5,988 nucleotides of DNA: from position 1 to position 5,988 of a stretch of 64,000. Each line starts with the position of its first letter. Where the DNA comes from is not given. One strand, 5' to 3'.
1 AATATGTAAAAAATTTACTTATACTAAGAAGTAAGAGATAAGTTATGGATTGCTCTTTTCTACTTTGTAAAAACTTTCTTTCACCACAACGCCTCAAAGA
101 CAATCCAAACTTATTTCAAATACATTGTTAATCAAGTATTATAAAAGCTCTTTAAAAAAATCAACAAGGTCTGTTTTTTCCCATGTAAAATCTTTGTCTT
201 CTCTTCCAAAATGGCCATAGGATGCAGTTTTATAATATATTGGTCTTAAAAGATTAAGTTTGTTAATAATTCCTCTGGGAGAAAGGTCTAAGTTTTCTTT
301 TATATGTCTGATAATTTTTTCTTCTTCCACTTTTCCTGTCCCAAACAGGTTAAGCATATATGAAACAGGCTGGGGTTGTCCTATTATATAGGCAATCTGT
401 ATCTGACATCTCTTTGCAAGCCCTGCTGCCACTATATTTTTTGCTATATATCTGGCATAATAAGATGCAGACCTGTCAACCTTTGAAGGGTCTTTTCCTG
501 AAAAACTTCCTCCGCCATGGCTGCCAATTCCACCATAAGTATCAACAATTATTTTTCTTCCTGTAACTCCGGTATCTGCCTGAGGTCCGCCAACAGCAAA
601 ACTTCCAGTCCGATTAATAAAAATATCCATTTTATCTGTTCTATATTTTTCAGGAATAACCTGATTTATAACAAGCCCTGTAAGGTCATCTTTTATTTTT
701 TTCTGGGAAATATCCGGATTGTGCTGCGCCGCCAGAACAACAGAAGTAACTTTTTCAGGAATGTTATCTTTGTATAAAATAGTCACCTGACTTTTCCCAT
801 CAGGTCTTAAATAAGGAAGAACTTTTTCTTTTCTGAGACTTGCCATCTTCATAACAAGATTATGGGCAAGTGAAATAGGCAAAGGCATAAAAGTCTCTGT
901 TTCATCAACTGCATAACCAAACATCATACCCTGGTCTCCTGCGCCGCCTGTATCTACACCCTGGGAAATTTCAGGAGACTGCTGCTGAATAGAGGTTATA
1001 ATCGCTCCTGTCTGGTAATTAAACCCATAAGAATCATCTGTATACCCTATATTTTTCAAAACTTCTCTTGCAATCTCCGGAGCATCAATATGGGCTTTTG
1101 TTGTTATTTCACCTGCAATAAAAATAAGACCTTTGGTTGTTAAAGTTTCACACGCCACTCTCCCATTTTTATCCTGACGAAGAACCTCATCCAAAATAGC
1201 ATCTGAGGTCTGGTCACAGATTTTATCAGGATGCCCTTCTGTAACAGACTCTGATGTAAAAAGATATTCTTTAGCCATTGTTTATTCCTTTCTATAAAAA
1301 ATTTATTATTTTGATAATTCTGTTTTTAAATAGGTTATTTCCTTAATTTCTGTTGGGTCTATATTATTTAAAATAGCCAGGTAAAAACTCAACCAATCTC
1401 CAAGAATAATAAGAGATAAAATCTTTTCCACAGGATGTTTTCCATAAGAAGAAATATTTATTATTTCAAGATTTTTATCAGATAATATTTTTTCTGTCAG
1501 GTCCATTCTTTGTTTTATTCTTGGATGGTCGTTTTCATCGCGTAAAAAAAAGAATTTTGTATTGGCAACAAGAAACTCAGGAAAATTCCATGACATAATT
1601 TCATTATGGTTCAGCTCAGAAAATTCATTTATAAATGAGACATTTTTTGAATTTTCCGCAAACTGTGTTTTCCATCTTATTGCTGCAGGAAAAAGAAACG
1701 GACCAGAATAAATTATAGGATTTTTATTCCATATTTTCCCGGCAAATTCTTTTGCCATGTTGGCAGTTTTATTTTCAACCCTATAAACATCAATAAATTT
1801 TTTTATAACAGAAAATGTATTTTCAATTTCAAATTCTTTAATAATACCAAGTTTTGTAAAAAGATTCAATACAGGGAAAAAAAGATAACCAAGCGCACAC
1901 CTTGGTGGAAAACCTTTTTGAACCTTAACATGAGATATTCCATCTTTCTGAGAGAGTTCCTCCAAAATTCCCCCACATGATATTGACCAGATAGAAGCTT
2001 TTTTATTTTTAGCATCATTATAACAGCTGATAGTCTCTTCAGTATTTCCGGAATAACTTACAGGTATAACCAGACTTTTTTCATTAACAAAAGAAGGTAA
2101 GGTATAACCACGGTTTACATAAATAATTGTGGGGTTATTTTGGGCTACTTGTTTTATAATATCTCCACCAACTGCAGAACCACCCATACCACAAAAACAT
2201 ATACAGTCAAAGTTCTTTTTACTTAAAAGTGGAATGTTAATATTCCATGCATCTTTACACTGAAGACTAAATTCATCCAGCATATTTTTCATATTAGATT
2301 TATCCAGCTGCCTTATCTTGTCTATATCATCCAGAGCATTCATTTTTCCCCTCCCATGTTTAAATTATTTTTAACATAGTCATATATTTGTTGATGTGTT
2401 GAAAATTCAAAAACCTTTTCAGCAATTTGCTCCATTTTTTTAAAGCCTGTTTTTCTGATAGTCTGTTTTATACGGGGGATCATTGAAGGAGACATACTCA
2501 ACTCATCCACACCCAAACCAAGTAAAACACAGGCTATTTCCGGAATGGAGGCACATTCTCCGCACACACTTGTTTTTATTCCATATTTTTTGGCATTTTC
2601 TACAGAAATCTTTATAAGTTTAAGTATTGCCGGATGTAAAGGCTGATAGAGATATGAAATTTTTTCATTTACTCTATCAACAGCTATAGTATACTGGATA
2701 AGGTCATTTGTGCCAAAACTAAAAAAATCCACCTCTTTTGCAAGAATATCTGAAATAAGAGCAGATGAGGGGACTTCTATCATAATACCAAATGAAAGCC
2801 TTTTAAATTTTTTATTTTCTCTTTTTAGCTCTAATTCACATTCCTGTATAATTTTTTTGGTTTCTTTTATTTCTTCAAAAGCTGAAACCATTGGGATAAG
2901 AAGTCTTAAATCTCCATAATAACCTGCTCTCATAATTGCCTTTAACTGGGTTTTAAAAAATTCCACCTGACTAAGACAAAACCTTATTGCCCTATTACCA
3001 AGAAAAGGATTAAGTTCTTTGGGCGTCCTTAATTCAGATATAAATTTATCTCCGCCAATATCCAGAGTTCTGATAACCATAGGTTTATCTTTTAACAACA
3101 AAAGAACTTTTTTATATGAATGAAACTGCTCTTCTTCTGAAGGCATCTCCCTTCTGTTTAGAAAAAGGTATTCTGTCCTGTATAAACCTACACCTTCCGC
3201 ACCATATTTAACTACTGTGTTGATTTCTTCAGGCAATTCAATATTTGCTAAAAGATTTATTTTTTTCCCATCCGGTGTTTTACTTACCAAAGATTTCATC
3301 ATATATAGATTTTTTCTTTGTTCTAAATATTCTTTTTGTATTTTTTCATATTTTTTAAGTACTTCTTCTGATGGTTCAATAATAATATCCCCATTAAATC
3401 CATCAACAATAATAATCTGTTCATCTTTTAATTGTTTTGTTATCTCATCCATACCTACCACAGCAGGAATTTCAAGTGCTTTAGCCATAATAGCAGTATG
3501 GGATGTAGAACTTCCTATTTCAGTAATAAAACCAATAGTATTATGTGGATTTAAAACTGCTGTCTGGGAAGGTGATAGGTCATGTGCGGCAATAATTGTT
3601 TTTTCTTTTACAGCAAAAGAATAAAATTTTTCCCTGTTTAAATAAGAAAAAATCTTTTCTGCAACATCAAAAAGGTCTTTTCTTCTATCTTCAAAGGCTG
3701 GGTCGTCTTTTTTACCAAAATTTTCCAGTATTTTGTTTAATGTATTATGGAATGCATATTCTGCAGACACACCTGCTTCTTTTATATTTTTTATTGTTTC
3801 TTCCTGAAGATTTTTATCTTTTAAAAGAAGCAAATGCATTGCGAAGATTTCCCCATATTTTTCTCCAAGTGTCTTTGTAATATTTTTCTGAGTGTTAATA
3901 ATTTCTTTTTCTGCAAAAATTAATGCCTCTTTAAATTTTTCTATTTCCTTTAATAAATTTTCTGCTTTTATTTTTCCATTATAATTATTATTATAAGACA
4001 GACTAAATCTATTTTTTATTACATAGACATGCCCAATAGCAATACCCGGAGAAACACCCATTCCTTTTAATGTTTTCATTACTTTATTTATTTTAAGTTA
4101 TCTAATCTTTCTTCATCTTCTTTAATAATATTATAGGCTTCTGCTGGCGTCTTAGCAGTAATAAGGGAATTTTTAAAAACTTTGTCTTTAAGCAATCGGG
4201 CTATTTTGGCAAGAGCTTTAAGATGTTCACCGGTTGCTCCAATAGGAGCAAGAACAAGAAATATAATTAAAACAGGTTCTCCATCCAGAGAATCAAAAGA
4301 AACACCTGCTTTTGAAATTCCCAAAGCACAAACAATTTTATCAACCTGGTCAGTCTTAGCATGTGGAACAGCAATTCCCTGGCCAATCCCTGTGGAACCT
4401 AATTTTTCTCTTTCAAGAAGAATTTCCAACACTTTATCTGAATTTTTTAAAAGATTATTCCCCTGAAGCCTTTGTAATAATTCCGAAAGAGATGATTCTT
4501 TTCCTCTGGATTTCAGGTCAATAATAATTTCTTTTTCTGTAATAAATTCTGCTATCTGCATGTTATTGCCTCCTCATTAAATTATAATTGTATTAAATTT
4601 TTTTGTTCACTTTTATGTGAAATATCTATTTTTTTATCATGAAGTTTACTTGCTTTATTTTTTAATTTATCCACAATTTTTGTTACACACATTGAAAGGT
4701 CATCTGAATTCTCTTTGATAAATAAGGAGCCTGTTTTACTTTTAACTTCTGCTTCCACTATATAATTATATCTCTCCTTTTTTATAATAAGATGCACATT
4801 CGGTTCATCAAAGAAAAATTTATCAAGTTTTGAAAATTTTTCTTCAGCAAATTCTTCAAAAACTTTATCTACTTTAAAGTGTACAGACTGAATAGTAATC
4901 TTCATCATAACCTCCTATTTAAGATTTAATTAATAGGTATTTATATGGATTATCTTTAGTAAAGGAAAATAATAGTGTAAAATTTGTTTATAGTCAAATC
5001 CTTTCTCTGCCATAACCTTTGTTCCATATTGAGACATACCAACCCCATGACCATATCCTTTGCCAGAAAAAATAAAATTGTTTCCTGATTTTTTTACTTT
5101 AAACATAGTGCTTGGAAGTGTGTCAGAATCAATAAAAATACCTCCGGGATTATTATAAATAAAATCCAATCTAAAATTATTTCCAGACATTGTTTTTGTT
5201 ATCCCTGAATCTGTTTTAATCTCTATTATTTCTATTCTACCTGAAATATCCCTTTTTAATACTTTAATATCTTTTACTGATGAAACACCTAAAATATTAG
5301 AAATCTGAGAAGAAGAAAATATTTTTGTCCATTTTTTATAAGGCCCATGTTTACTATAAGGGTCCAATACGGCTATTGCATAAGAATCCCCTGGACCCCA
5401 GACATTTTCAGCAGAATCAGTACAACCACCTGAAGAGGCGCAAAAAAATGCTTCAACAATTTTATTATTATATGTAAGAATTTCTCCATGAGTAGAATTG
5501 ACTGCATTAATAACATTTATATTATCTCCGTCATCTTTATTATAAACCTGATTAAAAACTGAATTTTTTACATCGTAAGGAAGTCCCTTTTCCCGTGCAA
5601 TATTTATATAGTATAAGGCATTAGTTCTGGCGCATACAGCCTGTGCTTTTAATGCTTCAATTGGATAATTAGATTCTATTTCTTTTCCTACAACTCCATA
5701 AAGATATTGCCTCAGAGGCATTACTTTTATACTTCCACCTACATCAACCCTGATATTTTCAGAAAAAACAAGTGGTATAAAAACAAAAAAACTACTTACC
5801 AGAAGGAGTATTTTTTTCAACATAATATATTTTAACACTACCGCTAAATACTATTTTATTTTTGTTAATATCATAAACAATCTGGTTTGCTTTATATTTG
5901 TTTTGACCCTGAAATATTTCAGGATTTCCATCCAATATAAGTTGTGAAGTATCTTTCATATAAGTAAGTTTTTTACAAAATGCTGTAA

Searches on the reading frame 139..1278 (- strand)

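Call 38: search_protein_families(library=pfam, proteins=[window:139-1278:-], max_evalue=0.001)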
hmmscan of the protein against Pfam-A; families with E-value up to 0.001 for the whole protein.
window:139-1278:- (379 aa): 3 families
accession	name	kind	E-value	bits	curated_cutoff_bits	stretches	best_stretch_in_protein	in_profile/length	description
PF02773.21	S-AdoMet_synt_C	-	8.2e-65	217.4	25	1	229-368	1-138/138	S-adenosylmethionine synthetase, C-terminal domain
PF02772.21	S-AdoMet_synt_M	-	1.2e-43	148.4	29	1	112-227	3-120/120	S-adenosylmethionine synthetase, central domain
PF00438.25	S-AdoMet_synt_N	-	3.7e-42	143.3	33.1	1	5-102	2-99/99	S-adenosylmethionine synthetase, N-terminal domain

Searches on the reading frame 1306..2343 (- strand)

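Call 38: search_protein_families(library=pfam, proteins=[window:1306-2343:-], max_evalue=0.001)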
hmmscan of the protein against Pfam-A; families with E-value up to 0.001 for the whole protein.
window:1306-2343:- (345 aa): 1 family
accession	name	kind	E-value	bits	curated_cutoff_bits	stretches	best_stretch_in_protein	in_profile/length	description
PF10432.14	bact-PGI_C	-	3.4e-49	167.1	24.5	1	195-343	3-151/151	Bacterial phospho-glucose isomerase C-terminal SIS domain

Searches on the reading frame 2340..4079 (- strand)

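Call 38: search_protein_families(library=pfam, proteins=[window:2340-4079:-], max_evalue=0.001)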
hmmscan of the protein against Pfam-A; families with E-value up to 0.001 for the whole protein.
window:2340-4079:- (579 aa): 3 families
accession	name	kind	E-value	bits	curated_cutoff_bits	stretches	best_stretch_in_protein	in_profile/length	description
PF02896.24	PEP-utilizers_C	-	3.9e-107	358.2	22.8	1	261-544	7-291/293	PEP-utilising enzyme, PEP-binding domain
PF05524.18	PEP-utilisers_N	-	6.4e-24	84.9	24.4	1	5-132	1-121/121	PEP-utilising enzyme, N-terminal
PF00391.29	PEP-utilizers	-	1.1e-23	83.1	23.1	1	158-230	2-72/72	PEP-utilising enzyme, mobile domain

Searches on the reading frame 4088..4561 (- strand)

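Call 38: search_protein_families(library=pfam, proteins=[window:4088-4561:-], max_evalue=0.001)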
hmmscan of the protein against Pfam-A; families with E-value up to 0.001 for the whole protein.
window:4088-4561:- (157 aa): 1 family
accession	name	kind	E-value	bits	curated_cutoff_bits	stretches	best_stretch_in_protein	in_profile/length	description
PF00359.27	PTS_EIIA_2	-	2.3e-35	122.1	27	1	5-148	1-143/144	Phosphoenolpyruvate-dependent sugar phosphotransferase system, EIIA 2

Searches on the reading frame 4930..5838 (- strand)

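Call 38: search_protein_families(library=pfam, proteins=[window:4930-5838:-], max_evalue=0.001)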
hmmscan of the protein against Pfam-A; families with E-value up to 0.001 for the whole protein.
window:4930-5838:- (302 aa): 1 family
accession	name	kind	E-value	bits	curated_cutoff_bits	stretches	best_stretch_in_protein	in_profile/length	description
PF08486.15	SpoIID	-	1e-22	81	23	1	36-123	7-97/97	Stage II sporulation protein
